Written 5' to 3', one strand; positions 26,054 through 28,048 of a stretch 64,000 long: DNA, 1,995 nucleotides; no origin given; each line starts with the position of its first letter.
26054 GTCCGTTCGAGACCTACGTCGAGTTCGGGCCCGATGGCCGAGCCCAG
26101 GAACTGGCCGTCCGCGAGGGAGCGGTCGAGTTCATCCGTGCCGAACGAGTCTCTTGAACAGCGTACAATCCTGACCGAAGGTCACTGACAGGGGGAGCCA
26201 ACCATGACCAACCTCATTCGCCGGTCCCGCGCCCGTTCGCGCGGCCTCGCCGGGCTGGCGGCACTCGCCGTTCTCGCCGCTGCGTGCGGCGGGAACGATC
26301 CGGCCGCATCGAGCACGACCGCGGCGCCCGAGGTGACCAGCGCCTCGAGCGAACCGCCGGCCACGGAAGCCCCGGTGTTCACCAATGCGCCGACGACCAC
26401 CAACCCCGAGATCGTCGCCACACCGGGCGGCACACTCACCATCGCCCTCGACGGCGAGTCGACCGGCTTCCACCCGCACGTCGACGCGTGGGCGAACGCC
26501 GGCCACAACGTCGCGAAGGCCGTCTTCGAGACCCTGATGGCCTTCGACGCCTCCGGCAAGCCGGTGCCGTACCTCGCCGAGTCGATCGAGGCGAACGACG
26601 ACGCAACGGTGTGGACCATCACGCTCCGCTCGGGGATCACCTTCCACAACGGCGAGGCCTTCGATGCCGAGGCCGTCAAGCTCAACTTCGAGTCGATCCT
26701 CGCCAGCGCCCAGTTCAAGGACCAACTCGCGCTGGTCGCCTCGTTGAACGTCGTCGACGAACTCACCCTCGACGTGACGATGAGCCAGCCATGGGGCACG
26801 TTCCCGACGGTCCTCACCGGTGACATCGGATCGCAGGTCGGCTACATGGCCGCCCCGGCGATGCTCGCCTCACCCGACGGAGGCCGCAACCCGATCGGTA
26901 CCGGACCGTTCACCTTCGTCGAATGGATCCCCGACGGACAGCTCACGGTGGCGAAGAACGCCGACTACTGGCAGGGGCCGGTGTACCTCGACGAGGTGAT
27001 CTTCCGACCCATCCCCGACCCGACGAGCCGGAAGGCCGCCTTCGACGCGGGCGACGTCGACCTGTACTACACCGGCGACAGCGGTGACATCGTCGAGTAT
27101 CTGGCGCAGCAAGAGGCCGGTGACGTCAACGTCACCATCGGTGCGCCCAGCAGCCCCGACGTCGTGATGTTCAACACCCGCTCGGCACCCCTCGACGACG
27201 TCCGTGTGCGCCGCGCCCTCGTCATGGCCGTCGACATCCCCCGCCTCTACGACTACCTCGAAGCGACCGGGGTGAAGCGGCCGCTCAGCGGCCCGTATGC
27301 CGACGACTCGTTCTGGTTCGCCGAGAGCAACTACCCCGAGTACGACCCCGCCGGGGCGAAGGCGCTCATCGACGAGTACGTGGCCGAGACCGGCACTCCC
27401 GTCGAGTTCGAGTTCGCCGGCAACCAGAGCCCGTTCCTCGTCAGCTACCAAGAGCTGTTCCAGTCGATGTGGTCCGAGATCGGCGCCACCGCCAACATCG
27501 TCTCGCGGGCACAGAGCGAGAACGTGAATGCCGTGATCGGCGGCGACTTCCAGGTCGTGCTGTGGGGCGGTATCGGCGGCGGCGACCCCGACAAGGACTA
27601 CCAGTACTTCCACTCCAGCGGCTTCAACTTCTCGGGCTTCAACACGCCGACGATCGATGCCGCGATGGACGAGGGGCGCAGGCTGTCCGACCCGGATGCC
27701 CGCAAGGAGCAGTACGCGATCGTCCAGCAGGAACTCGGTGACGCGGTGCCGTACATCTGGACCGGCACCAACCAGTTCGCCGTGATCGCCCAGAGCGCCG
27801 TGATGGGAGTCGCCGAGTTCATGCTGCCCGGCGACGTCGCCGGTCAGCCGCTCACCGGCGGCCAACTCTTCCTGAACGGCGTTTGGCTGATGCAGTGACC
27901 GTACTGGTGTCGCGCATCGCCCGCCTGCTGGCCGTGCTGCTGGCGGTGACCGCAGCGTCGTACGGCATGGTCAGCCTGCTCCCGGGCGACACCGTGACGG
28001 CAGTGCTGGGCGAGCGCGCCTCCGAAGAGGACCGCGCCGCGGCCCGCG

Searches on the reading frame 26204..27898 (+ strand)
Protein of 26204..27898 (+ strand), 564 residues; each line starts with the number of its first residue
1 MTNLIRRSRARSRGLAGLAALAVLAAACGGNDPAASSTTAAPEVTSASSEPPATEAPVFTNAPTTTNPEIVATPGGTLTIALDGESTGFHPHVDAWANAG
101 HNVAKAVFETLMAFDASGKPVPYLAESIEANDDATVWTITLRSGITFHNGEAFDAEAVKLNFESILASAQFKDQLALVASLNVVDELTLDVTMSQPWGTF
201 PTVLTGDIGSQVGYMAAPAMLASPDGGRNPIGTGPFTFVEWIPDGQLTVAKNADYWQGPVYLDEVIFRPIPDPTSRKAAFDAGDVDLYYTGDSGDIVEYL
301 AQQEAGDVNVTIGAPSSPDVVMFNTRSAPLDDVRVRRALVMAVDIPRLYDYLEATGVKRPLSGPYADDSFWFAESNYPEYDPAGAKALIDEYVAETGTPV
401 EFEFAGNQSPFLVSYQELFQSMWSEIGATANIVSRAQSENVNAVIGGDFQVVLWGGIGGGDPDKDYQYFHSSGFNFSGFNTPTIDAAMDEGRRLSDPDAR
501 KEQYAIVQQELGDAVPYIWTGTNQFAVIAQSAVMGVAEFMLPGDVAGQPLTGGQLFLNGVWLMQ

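Call 46: search_protein_families(library=pfam, proteins=[window:26204-27898:+], max_evalue=0.0001)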
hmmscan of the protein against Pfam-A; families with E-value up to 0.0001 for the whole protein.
window:26204-27898:+ (564 aa): 1 family
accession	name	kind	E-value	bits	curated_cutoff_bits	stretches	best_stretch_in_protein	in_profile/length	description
PF00496.27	SBP_bac_5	-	8.9e-71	239.4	32.4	1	119-471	1-362/368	Bacterial extracellular solute-binding proteins, family 5 Middle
